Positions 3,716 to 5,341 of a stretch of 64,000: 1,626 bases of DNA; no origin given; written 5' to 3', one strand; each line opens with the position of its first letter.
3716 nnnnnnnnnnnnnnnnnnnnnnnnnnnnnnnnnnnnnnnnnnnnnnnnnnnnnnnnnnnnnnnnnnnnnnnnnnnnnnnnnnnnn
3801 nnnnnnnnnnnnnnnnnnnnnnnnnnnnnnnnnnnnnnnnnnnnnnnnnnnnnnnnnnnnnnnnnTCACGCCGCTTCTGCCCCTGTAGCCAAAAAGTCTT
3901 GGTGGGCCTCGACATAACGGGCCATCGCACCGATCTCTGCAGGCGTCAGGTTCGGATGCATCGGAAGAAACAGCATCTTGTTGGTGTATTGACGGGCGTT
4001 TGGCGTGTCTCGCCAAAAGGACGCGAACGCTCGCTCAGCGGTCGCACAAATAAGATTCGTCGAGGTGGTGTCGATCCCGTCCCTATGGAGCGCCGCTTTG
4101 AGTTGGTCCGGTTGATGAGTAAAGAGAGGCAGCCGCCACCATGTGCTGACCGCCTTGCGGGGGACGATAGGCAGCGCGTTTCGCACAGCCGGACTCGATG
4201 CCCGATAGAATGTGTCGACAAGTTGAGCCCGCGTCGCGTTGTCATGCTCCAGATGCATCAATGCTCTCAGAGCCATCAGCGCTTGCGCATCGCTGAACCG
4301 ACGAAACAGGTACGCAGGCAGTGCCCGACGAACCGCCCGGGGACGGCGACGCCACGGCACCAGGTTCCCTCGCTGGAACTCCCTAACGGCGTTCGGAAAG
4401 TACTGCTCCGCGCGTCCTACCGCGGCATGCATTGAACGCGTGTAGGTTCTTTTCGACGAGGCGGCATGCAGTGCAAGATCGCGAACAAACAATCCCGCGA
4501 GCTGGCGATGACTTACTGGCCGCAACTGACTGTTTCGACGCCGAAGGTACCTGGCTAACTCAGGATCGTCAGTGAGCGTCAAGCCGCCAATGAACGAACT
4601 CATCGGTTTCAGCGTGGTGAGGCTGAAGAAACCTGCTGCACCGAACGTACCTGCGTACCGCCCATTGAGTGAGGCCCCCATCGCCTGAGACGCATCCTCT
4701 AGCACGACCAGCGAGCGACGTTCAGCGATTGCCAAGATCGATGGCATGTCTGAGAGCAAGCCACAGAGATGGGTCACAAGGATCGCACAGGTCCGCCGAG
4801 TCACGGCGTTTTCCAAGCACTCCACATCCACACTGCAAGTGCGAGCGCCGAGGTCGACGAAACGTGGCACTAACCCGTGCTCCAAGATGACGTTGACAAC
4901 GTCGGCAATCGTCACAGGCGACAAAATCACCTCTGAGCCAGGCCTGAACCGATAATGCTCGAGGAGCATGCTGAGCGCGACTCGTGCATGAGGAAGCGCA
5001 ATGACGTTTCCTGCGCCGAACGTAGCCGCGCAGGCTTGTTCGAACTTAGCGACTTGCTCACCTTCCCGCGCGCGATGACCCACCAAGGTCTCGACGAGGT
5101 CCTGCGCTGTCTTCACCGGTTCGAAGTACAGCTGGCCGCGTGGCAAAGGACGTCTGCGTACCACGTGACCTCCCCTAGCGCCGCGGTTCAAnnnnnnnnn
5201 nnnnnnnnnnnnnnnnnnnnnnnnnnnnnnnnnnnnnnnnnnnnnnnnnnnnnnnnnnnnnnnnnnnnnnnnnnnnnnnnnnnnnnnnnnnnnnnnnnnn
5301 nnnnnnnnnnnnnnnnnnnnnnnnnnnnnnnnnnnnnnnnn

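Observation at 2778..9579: Four-gene operon: B12-rSAM (953 aa), Zn-ribbon rSAM, DegT aminotransferase, twitch rSAM, with the last three genes chained by 4-nt overlaps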

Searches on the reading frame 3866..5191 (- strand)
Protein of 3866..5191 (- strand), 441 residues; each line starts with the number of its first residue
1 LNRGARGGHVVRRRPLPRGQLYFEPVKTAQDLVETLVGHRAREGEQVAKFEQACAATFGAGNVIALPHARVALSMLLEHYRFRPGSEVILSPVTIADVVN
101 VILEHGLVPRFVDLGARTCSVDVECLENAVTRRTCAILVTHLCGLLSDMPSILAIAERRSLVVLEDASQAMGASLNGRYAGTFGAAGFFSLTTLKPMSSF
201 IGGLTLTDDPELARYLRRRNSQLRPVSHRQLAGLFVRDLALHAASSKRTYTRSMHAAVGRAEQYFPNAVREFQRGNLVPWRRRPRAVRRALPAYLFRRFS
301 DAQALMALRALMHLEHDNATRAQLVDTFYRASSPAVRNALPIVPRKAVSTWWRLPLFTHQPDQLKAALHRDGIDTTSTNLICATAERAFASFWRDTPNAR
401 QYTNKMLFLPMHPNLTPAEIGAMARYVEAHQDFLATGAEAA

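Call 4: search_protein_families(library=pfam, proteins=[window:3866-5191:-], max_evalue=0.01)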
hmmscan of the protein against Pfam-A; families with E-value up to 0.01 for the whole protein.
window:3866-5191:- (441 aa): 1 family
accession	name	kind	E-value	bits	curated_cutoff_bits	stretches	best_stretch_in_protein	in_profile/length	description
PF01041.23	DegT_DnrJ_EryC1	-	4.4e-58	197.7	19.8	2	29-218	8-197/360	DegT/DnrJ/EryC1/StrS aminotransferase family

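Call 5: search_protein_families(library=ncbifam, proteins=[window:3866-5191:-], max_evalue=0.01)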
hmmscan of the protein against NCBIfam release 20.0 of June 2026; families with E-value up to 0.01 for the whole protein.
window:3866-5191:- (441 aa): 8 families
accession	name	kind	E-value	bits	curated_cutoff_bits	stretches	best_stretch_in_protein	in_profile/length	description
TIGR03588.1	PseC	equivalog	9.9e-33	113.6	423.5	1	33-218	18-209/380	UDP-4-amino-4,6-dideoxy-N-acetyl-beta-L-altrosamine transaminase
NF008658.2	PRK11658.1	equivalog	7.8e-31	107.1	631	1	43-218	31-205/379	UDP-4-amino-4-deoxy-L-arabinose aminotransferase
NF008687.0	PRK11706.1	equivalog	2.6e-30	105.5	375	1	43-213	29-199/375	dTDP-4-amino-4,6-dideoxygalactose transaminase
TIGR04181.1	NHT_00031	hypoth_equivalog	9.3e-27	93.8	420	1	43-217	28-218/359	LegC family aminotransferase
TIGR04427.1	PLP_DesI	equivalog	5.4e-26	91.6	650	1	43-218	50-223/390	dTDP-4-dehydro-6-deoxyglucose aminotransferase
NF011936.0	PRK15407.1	equivalog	6.9e-25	87.6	423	1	62-216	93-244/440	lipopolysaccharide biosynthesis protein RfbH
TIGR02379.1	ECA_wecE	subfamily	9.3e-24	83.9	434.85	1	46-213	32-200/376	dTDP-4-amino-4,6-dideoxy-D-glucose transaminase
TIGR01977.1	am_tr_V_EF2568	hypoth_equivalog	0.0016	17.5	377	1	62-173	64-180/376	cysteine desulfurase family protein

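Call 36: search_solved_structures(query=window:3866-5191:-, max_evalue=0.00001)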
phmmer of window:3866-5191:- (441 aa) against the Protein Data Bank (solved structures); distinct sequences matched with E-value up to 0.00001: 55.
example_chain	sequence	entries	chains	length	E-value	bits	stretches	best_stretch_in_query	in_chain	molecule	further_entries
7b0d_A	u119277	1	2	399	3.1e-29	105.1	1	44-220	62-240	Glutamine--scyllo-inositol transaminase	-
8gyh_B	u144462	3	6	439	1.7e-25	92.8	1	43-219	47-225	DegT/DnrJ/EryC1/StrS family aminotransferase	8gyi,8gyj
3bn1_A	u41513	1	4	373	6.2e-25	90.9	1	44-222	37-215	Perosamine synthetase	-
3dr7_A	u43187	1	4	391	7e-25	90.8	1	44-222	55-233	Putative perosamine synthetase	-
8e77_A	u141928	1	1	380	1.7e-24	89.5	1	40-226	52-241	DegT/DnrJ/EryC1/StrS aminotransferase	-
8e75_A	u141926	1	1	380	1.7e-24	89.5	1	40-226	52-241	DegT/DnrJ/EryC1/StrS aminotransferase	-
3dr4_A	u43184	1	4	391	4.6e-24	88.1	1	44-222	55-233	Putative perosamine synthetase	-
7b0m_AAA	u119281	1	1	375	1.7e-23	86.2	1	44-228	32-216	Sugar aminotransferase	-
4lc3_A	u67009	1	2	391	2e-23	86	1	27-211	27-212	Putative UDP-4-amino-4-deoxy-l-arabinose--oxoglutarate aminotransferase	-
4qgr_A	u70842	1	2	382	5.8e-23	84.5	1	42-217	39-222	DegT/DnrJ/EryC1/StrS aminotransferase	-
3frk_A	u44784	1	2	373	2.2e-22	82.5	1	44-218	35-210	QdtB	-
2r0t_A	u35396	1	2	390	3.1e-22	82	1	42-215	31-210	Pyridoxamine 5-phosphate-dependent dehydrase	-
3gr9_A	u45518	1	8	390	4.3e-22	81.6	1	42-215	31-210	ColD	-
5w70_A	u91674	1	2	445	5.7e-22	81.2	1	5-219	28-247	L-glutamine:2-deoxy-scyllo-inosose aminotransferase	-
2oga_A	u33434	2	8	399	1.3e-21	80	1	32-220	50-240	Transaminase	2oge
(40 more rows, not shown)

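Call 50: find_homologous_proteins(query=window:3866-5164:-, max_evalue=1e-10)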
Query window:3866-5164:- (432 aa): 81 proteins with E <= 1e-10 among 8000 candidates.
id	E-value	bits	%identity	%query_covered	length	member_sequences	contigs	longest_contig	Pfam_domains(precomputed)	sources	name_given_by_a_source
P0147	5.5e-286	966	100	100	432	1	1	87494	PF01041.24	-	-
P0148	3.5e-106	373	47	97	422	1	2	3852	PF01041.24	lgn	-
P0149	4.4e-105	370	47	97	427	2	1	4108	PF01041.24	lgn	-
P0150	1.9e-99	351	46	97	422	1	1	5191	PF01041.24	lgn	-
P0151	5.8e-98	346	45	98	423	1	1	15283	PF01041.24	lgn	-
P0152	9.3e-98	346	45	96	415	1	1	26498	PF01041.24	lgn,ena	-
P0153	2.9e-97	344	47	96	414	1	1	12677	PF01041.24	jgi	jgi:dTDP-4-amino-4,6-dideoxygalactose transaminase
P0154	1.3e-96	342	45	97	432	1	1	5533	PF01041.24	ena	-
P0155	7.3e-94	333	47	96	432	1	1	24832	PF01041.24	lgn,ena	-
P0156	1.2e-92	329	47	96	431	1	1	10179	PF01041.24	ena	-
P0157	1.1e-91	326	44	97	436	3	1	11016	PF01041.24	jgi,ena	-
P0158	1.3e-91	325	43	97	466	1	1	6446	PF01041.24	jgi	jgi:perosamine synthetase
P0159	3.9e-91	324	44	96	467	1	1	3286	PF01041.24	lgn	-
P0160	1.1e-90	322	43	98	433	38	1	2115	PF01041.24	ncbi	-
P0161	9.2e-90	319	45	97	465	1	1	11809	PF01041.24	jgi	jgi:perosamine synthetase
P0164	7.9e-89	316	45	96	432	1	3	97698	PF01041.24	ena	-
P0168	4.6e-85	304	44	96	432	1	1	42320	PF01041.24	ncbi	-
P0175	9.1e-69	250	39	95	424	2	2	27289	PF01041.24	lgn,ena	-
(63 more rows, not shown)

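Call 51: find_encoding_contigs(protein=P0164, flank=10000, max_places=1)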
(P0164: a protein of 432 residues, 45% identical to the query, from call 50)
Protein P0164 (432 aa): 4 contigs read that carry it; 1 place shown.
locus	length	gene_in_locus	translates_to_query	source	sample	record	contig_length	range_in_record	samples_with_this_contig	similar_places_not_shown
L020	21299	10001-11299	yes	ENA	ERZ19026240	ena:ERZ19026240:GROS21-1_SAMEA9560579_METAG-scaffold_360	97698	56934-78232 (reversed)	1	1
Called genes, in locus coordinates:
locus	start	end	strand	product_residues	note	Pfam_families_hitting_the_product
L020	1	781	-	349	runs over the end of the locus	PF13472:Lipase_GDSL_2 (faint)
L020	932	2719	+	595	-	-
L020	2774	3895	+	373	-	PF04055:Radical_SAM, PF13186:SPASM (weak)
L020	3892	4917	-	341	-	-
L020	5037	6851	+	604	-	PF03781:FGE-sulfatase, PF01925:TauE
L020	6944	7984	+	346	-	PF04055:Radical_SAM, PF13353:Fer4_12 (weak)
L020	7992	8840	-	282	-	PF01040:UbiA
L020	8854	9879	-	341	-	PF04055:Radical_SAM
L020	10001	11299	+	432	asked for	PF01041:DegT_DnrJ_EryC1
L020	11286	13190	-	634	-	PF01839:FG-GAP (faint), PF13517:FG-GAP_3, PF07593:UnbV_ASPIC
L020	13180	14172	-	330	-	PF00487:FA_desaturase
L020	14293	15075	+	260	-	PF13621:Cupin_8, PF08007:JmjC_2 (weak)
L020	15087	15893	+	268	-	PF13621:Cupin_8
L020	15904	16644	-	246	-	-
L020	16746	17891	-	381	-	PF04055:Radical_SAM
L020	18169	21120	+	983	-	PF04055:Radical_SAM, PF01408:GFO_IDH_MocA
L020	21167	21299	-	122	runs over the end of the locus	PF22180:RH3_dom (weak)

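Call 52: find_encoding_contigs(protein=P0168, flank=10000, max_places=1)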
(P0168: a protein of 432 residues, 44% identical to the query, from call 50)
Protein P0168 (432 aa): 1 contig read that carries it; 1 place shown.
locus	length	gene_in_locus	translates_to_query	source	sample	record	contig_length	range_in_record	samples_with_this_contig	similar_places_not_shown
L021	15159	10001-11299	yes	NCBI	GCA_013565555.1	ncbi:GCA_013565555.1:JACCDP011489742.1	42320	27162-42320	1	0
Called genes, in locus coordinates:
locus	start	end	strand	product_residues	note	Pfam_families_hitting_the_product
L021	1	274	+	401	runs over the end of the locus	PF13660:DUF4147, PF05161:MOFRL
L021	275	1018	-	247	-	PF00849:PseudoU_synth_2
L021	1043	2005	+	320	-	PF00551:Formyl_trans_N, PF02911:Formyl_trans_C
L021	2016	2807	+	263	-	PF01925:TauE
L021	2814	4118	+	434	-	PF00275:EPSP_synthase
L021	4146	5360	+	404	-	PF01833:TIG (faint)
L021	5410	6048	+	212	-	PF04381:RdgC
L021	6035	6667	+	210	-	-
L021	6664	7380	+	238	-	-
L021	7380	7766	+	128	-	-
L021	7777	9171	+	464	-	PF04055:Radical_SAM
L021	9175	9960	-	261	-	PF13621:Cupin_8, PF08007:JmjC_2 (weak)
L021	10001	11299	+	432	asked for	PF01041:DegT_DnrJ_EryC1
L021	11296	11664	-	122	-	-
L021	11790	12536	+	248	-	PF00106:adh_short, PF08659:KR, PF13561:adh_short_C2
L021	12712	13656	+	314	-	-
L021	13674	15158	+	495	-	?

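Call 53: find_encoding_contigs(protein=P0175, flank=10000, max_places=1)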
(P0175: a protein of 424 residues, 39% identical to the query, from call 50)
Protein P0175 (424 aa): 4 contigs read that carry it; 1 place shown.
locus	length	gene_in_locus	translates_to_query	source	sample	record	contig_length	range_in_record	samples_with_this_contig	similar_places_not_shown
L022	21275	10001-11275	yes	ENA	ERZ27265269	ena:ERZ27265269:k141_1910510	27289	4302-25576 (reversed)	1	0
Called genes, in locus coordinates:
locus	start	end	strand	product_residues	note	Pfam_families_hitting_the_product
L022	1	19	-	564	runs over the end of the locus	PF03796:DnaB_C (faint), PF06745:ATPase, PF13481:AAA_25, PF23442:DUF7125 (faint), PF13191:AAA_16 (faint), PF00154:RecA_N (weak), PF06745:ATPase, PF13481:AAA_25, +1 more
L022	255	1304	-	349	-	PF04055:Radical_SAM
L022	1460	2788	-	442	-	PF04055:Radical_SAM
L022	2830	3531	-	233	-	PF00535:Glycos_transf_2, PF13641:Glyco_tranf_2_3 (weak)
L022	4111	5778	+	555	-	PF02543:Carbam_trans_N, PF16861:Carbam_trans_C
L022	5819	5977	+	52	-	PF19451:DUF5989 (weak)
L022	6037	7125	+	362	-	PF13472:Lipase_GDSL_2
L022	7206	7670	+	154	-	-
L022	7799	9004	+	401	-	-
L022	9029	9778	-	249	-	PF13621:Cupin_8, PF08007:JmjC_2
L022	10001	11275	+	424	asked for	PF01041:DegT_DnrJ_EryC1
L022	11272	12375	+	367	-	PF04055:Radical_SAM, PF13186:SPASM (weak)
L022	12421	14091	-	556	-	-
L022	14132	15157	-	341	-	PF04055:Radical_SAM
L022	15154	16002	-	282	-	PF01040:UbiA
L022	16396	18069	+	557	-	PF06418:CTP_synth_N, PF00117:GATase, PF07722:Peptidase_C26 (weak)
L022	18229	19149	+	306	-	PF00590:TP_methylase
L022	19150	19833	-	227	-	PF02597:ThiS (weak), PF02391:MoaE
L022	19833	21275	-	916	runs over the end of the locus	-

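Call 75: search_protein_families(library=ncbifam, proteins=[L021:7777-9171:+, L022:1460-2788:-, L020:18169-21120:+, L022:255-1304:-, L022:9029-9778:-, L020:13180-14172:-], max_evalue=0.001)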
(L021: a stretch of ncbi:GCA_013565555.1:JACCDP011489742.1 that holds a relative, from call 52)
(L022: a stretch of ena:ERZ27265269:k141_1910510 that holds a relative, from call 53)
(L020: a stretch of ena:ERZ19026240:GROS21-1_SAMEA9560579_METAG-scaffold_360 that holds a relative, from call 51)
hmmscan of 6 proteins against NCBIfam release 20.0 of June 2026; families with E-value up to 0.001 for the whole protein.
L021:7777-9171:+ (464 aa): 41 families (the best 25 are shown)
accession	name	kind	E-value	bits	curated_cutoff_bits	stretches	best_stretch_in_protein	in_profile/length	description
TIGR02668.1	moaA_archaeal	equivalog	7.5e-24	84.2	325.25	1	161-319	11-175/303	GTP 3',8-cyclase MoaA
TIGR02666.1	moaA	equivalog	2.9e-22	79.1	284.05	1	162-320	12-183/336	GTP 3',8-cyclase MoaA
NF038332.1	rSAM_rare_HxsC4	exception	1.7e-19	70.2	500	1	163-316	19-180/335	radical SAM protein HxsC4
TIGR03977.1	rSAM_pair_HxsC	equivalog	2.5e-19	69.3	267.9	1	160-428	27-288/292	His-Xaa-Ser system radical SAM maturase HxsC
TIGR04466.1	rSAM_BlsE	equivalog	3.9e-19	69.3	400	1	163-355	8-198/327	cytosylglucuronate decarboxylase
NF001199.0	PRK00164.2-1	equivalog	8.3e-19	67.8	231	1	158-313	10-171/308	GTP 3',8-cyclase MoaA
TIGR02109.1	PQQ_syn_pqqE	equivalog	9.4e-19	67.6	381.35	1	163-312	12-164/358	pyrroloquinoline quinone biosynthesis protein PqqE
NF045646.2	rSAM_Se_TrsS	equivalog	1.9e-18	66.3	490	1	162-312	90-246/441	radical SAM (seleno)protein TrsS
TIGR04055.1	rSAM_NirJ2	equivalog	2.1e-16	60.4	500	1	167-310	9-154/326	putative heme d1 biosynthesis radical SAM protein NirJ2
NF038283.1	viperin_w_prok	equivalog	4.9e-16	58.7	180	1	167-309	11-169/281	viperin family antiviral radical SAM protein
NF045702.1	rSAM_GDGT_ether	equivalog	5.1e-16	58.4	450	1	159-312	87-248/486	tetraether lipid synthase Tes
TIGR04051.1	rSAM_NirJ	equivalog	4.1e-15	55.6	515.45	1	164-320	8-166/354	heme d1 biosynthesis radical SAM protein NirJ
TIGR04546.1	rSAM_ahbC_deAc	equivalog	7.1e-15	54.7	650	1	162-312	43-195/390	12,18-didecarboxysiroheme deacetylase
TIGR04303.1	GeoRSP_rSAM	equivalog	1.6e-14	54.2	400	1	167-313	14-160/325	GeoRSP system radical SAM/SPASM protein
TIGR04054.1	rSAM_NirJ1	equivalog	9.2e-14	50.8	650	1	155-313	33-193/387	putative heme d1 biosynthesis radical SAM protein NirJ1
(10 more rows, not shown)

L022:1460-2788:- (442 aa): 23 families
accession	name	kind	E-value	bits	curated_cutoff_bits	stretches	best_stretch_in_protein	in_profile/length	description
TIGR03977.1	rSAM_pair_HxsC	equivalog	6.7e-14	51.5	267.9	1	140-406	31-287/292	His-Xaa-Ser system radical SAM maturase HxsC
TIGR02666.1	moaA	equivalog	1.4e-11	44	284.05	1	143-283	19-167/336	GTP 3',8-cyclase MoaA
NF045646.2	rSAM_Se_TrsS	equivalog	2.1e-11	43.1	490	1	136-280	88-235/441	radical SAM (seleno)protein TrsS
TIGR04545.1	rSAM_ahbD_hemeb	equivalog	3.5e-11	43.1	500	1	167-288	37-155/339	heme b synthase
NF038332.1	rSAM_rare_HxsC4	exception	9.5e-11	41.4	500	1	140-289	20-175/335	radical SAM protein HxsC4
TIGR02668.1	moaA_archaeal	equivalog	1.1e-09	37.8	325.25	1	140-282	16-159/303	GTP 3',8-cyclase MoaA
TIGR04055.1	rSAM_NirJ2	equivalog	2.5e-08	33.8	500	1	143-280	9-146/326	putative heme d1 biosynthesis radical SAM protein NirJ2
TIGR03913.1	rad_SAM_trio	equivalog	6.3e-08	31.4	591.75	1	168-298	56-182/477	GDL motif peptide-associated radical SAM/SPASM maturase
TIGR04466.1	rSAM_BlsE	equivalog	1e-07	31.7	400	1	140-281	9-148/327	cytosylglucuronate decarboxylase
TIGR04053.2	TIGR04053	equivalog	5.3e-07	29.2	395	1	176-288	56-166/366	TIGR04053 family radical SAM/SPASM domain-containing protein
TIGR02109.1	PQQ_syn_pqqE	equivalog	6e-07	28.7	381.35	1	137-285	10-159/358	pyrroloquinoline quinone biosynthesis protein PqqE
NF049973.1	radical_Rv1681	equivalog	7.5e-07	28.4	380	1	141-282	79-221/326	Rv1681 family radical SAM protein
TIGR04303.1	GeoRSP_rSAM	equivalog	2.3e-06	27.4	400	1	143-280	14-149/325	GeoRSP system radical SAM/SPASM protein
NF001199.0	PRK00164.2-1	equivalog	6.1e-06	25.6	231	1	141-281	19-160/308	GTP 3',8-cyclase MoaA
TIGR04546.1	rSAM_ahbC_deAc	equivalog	2.5e-05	23.3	650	1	143-284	48-189/390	12,18-didecarboxysiroheme deacetylase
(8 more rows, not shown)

L020:18169-21120:+ (983 aa): 49 families (the best 25 are shown)
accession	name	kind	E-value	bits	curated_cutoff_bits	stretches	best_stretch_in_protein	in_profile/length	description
NF038332.1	rSAM_rare_HxsC4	exception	1.3e-30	106.7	500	2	319-475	23-184/335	radical SAM protein HxsC4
TIGR04303.1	GeoRSP_rSAM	equivalog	1.3e-27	97.3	400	2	319-472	14-164/325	GeoRSP system radical SAM/SPASM protein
TIGR03977.1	rSAM_pair_HxsC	equivalog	1.6e-26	92.9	267.9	2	316-580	31-289/292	His-Xaa-Ser system radical SAM maturase HxsC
TIGR02668.1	moaA_archaeal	equivalog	5.3e-24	84.7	325.25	1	317-474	17-175/303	GTP 3',8-cyclase MoaA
TIGR04347.1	pseudo_SAM_Halo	equivalog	1.2e-21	77.4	525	1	313-473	41-200/390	TIGR04347 family pseudo-SAM/SPASM protein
NF045574.1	sacti_mat_StsB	exception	2.1e-21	76.3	625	1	319-473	105-257/466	StsB family radical SAM/SPASM domain sactipeptide maturase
TIGR03913.1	rad_SAM_trio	equivalog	3.5e-21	75.1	591.75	2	312-527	21-235/477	GDL motif peptide-associated radical SAM/SPASM maturase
TIGR02666.1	moaA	equivalog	1.2e-20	73.8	284.05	1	318-472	18-180/336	GTP 3',8-cyclase MoaA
TIGR04055.1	rSAM_NirJ2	equivalog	5.9e-20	72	500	1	317-495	7-182/326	putative heme d1 biosynthesis radical SAM protein NirJ2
NF001199.0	PRK00164.2-1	equivalog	1.6e-18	67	231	1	317-471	19-174/308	GTP 3',8-cyclase MoaA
TIGR02109.1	PQQ_syn_pqqE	equivalog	1.7e-18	66.7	381.35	1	317-505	14-201/358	pyrroloquinoline quinone biosynthesis protein PqqE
NF045646.2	rSAM_Se_TrsS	equivalog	1.9e-18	66.3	490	1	313-459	89-238/441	radical SAM (seleno)protein TrsS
TIGR04051.1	rSAM_NirJ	equivalog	4.7e-18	65.3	515.45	1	319-472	11-163/354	heme d1 biosynthesis radical SAM protein NirJ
TIGR04545.1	rSAM_ahbD_hemeb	equivalog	7.4e-18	65.1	500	2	317-473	7-163/339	heme b synthase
TIGR04466.1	rSAM_BlsE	equivalog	2.8e-16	59.9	400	1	319-470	12-160/327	cytosylglucuronate decarboxylase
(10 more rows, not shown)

L022:255-1304:- (349 aa): 4 families
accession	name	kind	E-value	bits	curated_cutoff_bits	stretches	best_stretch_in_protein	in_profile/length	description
NF033668.1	rSAM_PA0069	hypoth_equivalog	1.4e-31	109.8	360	1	108-284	51-228/348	PA0069 family radical SAM protein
NF038135.1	rSAM_Rv2578c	equivalog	4.5e-22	78.5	430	1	111-284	57-232/317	Rv2578c family radical SAM protein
TIGR04470.1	rSAM_mob_pairB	equivalog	1.2e-18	67.5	410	1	113-286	17-180/285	radical SAM mobile pair protein B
NF038136.1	rSAM_Rv_intein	exception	1.1e-13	51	700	1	147-284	348-489/574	intein-containing Rv2578c family radical SAM protein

L022:9029-9778:- (249 aa): 0 families

L020:13180-14172:- (330 aa): 3 families
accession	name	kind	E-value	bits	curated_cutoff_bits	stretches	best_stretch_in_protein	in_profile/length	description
NF041365.1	GntB_guanitoxin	equivalog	2.2e-19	70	380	1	29-301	13-282/308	guanitoxin biosynthesis L-arginine gamma (S) hydroxylase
NF052549.1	FAdesatDesBBac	equivalog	4.3e-05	22.9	500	0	37-165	27-154/340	Delta(10) desaturase DesB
NF045690.1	BCarotKetCrtW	equivalog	0.00042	19.7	350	0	268-296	224-252/257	beta-carotene ketolase CrtW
